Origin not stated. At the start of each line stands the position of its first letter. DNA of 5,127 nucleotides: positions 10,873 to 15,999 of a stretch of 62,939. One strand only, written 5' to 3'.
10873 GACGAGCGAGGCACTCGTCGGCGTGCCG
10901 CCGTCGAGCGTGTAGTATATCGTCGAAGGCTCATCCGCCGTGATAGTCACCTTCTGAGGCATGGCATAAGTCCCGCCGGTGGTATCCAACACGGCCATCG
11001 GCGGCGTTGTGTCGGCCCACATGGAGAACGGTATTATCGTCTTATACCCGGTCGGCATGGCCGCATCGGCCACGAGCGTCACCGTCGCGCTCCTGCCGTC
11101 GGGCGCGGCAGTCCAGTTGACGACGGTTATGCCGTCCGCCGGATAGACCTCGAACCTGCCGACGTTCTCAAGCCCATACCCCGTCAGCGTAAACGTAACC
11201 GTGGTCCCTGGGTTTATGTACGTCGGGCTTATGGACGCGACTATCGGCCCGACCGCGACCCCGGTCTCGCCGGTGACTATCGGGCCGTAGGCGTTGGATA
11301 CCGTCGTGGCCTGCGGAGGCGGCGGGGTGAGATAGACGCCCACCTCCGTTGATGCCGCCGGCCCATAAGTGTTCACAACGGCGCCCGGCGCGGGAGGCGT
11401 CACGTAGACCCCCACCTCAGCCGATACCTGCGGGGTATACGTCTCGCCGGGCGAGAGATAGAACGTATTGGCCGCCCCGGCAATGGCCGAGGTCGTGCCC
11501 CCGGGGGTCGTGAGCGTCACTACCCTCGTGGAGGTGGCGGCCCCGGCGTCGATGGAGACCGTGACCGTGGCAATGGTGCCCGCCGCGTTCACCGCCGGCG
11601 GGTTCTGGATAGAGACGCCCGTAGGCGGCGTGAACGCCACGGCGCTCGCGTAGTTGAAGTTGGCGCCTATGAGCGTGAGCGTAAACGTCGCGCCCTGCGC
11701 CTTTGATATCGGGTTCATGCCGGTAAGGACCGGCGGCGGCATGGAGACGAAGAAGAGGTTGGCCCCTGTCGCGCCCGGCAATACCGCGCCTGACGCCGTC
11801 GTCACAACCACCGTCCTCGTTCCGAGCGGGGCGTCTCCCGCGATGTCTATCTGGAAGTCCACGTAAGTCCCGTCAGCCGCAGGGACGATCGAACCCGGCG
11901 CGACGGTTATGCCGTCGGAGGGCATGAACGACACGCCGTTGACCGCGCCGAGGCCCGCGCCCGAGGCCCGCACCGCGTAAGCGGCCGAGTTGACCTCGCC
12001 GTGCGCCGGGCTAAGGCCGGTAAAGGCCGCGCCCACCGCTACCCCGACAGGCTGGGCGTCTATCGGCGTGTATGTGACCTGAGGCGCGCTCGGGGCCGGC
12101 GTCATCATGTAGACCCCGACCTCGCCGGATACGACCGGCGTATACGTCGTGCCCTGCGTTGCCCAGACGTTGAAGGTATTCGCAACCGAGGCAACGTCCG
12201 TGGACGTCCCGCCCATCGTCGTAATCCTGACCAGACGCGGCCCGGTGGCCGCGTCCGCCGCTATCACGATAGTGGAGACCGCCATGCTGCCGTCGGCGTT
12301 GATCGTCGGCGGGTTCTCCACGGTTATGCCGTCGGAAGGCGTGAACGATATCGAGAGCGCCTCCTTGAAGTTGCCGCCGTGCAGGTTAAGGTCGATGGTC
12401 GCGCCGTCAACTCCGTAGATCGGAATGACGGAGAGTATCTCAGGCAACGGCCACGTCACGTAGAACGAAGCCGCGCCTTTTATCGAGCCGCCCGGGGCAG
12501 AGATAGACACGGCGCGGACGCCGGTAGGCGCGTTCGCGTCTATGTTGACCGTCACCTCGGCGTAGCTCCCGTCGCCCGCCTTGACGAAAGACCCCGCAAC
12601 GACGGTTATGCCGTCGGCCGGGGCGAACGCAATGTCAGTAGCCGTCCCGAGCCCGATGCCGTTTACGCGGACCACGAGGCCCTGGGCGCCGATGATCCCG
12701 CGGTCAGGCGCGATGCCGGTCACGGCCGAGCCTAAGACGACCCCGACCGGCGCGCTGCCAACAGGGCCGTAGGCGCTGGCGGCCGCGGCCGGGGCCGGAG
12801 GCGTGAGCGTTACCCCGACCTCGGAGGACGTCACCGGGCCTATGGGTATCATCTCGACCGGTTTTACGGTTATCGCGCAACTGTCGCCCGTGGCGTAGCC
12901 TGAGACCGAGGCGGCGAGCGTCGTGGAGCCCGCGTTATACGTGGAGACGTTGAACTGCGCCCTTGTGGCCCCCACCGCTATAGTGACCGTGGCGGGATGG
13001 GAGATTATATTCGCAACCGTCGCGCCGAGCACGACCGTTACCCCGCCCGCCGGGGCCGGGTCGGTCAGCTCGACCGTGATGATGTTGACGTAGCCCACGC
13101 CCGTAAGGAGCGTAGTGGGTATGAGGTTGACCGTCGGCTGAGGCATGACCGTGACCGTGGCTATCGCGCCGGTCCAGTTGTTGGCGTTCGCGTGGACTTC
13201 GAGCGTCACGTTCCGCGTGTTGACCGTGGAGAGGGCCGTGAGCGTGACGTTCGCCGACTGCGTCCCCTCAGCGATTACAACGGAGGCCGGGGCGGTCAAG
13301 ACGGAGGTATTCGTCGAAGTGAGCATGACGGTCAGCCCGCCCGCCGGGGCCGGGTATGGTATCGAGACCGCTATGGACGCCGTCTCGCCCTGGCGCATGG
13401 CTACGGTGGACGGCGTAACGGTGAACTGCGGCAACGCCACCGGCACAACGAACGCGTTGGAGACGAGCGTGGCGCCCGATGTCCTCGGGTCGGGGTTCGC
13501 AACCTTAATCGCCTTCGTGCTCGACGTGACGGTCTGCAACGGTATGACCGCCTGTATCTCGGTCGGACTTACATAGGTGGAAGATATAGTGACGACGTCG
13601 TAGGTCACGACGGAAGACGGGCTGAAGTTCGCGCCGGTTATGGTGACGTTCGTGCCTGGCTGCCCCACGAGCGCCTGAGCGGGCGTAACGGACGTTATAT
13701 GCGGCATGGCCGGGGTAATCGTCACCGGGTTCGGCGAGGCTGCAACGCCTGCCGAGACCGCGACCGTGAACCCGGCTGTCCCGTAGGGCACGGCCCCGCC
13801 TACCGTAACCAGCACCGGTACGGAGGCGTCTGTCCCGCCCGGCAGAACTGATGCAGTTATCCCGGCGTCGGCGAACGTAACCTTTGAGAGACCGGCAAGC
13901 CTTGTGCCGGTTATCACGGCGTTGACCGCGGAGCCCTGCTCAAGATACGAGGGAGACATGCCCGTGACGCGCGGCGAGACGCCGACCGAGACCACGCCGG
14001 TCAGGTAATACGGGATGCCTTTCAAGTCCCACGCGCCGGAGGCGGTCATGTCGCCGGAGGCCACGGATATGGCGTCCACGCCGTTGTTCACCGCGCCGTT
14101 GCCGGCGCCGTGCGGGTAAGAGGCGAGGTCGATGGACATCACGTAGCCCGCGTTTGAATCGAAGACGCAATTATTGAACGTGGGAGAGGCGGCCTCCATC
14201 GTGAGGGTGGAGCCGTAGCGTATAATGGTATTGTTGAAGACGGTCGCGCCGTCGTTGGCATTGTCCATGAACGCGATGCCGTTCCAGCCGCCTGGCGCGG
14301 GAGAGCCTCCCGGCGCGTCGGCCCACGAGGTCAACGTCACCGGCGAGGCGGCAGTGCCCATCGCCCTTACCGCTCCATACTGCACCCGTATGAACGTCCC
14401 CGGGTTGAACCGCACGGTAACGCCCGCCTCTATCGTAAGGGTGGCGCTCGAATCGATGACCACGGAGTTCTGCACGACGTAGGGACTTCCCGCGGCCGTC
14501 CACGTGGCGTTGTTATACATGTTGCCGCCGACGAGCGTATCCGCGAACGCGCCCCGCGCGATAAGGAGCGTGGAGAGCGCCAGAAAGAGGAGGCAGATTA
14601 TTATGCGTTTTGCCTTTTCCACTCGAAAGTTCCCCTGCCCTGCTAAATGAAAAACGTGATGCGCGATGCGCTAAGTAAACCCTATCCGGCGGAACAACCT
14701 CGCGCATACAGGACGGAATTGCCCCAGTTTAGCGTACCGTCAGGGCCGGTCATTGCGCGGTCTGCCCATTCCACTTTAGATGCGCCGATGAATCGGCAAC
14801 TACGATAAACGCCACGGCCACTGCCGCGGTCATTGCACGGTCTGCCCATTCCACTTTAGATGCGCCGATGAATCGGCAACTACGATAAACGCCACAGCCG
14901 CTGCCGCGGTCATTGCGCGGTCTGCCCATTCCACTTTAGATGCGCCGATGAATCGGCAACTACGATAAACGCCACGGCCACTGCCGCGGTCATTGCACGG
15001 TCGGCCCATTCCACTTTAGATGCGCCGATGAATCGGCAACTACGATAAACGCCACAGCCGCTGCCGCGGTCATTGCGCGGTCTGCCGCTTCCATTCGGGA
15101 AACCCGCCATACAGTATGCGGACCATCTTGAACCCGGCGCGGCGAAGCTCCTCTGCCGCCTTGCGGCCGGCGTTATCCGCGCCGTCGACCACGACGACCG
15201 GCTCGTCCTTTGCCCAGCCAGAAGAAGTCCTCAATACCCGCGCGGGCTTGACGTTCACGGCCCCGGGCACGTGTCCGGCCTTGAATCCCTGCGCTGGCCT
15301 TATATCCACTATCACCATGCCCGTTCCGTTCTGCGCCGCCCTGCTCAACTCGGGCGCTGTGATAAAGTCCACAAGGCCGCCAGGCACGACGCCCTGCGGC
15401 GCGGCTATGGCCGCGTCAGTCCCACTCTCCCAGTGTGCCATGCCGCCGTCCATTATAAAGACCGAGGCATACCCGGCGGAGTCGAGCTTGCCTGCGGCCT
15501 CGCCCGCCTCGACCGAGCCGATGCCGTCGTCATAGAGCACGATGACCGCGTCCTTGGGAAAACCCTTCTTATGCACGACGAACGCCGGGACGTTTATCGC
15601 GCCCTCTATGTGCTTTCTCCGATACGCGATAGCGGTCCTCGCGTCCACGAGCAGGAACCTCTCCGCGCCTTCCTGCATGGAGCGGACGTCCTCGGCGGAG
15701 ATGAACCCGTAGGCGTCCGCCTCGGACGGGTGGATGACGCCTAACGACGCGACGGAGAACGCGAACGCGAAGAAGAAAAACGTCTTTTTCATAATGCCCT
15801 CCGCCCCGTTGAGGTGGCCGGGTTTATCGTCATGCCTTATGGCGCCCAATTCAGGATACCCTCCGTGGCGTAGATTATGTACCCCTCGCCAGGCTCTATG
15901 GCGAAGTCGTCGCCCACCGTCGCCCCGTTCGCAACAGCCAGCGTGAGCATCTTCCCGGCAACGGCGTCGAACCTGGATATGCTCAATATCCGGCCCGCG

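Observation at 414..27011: About 26.6-kb co-directional cluster of eight secreted scaffold/binding proteins (three giants): candidate undescribed extracellular assembly system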

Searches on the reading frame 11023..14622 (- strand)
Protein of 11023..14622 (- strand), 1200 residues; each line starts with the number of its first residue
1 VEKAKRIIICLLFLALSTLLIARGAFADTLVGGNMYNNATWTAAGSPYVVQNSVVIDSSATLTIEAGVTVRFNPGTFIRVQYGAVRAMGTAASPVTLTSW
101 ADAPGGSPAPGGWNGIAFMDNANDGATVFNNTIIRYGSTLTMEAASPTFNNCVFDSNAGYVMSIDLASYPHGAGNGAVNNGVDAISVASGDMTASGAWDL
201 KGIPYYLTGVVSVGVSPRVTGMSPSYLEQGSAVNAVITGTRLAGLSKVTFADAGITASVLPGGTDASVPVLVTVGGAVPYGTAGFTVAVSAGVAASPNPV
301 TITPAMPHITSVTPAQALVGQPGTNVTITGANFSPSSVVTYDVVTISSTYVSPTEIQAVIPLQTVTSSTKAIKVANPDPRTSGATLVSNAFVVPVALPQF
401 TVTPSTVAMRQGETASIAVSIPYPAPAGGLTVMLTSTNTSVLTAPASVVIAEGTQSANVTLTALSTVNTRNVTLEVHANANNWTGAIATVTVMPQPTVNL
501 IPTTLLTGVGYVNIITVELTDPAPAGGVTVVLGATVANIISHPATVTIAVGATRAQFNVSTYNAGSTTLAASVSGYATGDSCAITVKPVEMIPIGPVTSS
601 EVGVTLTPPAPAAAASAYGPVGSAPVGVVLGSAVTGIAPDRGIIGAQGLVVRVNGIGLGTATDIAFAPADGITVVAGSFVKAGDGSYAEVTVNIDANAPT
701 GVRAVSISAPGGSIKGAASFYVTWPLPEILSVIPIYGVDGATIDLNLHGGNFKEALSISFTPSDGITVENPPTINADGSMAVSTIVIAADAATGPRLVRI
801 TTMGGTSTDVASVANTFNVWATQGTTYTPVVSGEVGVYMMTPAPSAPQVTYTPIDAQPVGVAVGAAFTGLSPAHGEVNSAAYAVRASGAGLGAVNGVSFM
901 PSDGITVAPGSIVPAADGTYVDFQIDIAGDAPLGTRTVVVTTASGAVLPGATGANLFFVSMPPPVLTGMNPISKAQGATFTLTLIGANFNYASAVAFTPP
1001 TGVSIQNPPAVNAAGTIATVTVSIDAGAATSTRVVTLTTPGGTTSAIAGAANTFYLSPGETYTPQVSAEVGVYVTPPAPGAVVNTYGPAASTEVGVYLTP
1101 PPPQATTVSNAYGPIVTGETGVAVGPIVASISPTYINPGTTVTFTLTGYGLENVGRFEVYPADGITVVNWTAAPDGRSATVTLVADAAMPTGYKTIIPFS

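Call 98: search_solved_structures(query=window:11023-14622:-, max_evalue=0.01)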
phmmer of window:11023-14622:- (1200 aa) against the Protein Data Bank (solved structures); distinct sequences matched with E-value up to 0.01: 0.

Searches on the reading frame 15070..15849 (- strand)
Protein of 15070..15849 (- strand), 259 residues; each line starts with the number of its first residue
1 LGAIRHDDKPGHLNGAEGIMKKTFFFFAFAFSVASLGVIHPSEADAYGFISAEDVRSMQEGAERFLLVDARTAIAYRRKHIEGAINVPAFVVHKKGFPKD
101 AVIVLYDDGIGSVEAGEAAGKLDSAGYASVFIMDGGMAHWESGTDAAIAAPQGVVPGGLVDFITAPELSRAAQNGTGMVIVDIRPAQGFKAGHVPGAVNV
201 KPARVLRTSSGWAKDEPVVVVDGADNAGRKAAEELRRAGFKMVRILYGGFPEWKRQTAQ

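Call 4: search_protein_families(library=pfam, proteins=[window:15070-15849:-], max_evalue=0.01)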
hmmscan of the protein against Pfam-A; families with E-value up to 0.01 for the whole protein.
window:15070-15849:- (259 aa): 1 family
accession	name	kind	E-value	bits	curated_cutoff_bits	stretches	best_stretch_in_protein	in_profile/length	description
PF00581.25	Rhodanese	-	5.8e-32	110.6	22.2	2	167-255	4-101/102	Rhodanese-like domain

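Call 9: search_protein_families(library=ncbifam, proteins=[window:15070-15849:-], max_evalue=0.01)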
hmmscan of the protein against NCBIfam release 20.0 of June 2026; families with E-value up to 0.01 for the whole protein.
window:15070-15849:- (259 aa): 14 families
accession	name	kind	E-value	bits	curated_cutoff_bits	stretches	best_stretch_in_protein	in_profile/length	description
NF001195.0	PRK00162.1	equivalog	1.7e-17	63.7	102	2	172-257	15-100/108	thiosulfate sulfurtransferase GlpE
NF041203.1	rhodanese_LYCAU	equivalog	3.2e-16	59.2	115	2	35-142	8-118/126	rhodanese-related (seleno)protein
NF006444.0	PRK08762.1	equivalog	7e-16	57.8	449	2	172-257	24-111/387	molybdopterin-synthase adenylyltransferase MoeB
NF045521.1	rhoda_near_glyco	subfamily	9.9e-16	57.8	145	2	166-257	23-112/144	rhodanese homology domain-containing protein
NF005902.0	PRK07878.1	equivalog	3.2e-11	42.8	647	2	43-146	282-387/392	adenylyltransferase/sulfurtransferase MoeZ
NF045694.1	seleno_TsoB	exception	4.6e-11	41.5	805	1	39-142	35-151/572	rhodanese/DsbD fusion-like selenoprotein TsoB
NF008557.0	PRK11493.1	equivalog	8.8e-07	28.3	250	0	85-204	72-206/281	3-mercaptopyruvate sulfurtransferase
NF008750.0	PRK11784.1-2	equivalog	2.9e-06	26.6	241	0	62-90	13-41/346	tRNA 2-selenouridine(34) synthase MnmH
TIGR04568.1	arch_SelU_Nterm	equivalog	5.5e-06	26.3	200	0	52-93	93-132/215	selenouridine synthase SelU-like subunit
NF008752.0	PRK11784.1-4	equivalog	2.6e-05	23.2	266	0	65-89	19-43/357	tRNA 2-selenouridine(34) synthase MnmH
NF033833.0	rhodan_ChrE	equivalog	3.7e-05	23.6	120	0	163-254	5-98/108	rhodanese family chromate resistance protein ChrE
TIGR03167.1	tRNA_sel_U_synt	equivalog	0.00026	20.5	219.75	0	66-90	4-28/311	tRNA 2-selenouridine(34) synthase MnmH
NF007627.0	PRK10287.1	equivalog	0.00034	20.8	102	0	67-95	23-51/104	thiosulfate sulfurtransferase PspE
TIGR02981.1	phageshock_pspE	exception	0.00079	19.7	126.3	0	67-95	21-49/101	thiosulfate sulfurtransferase PspE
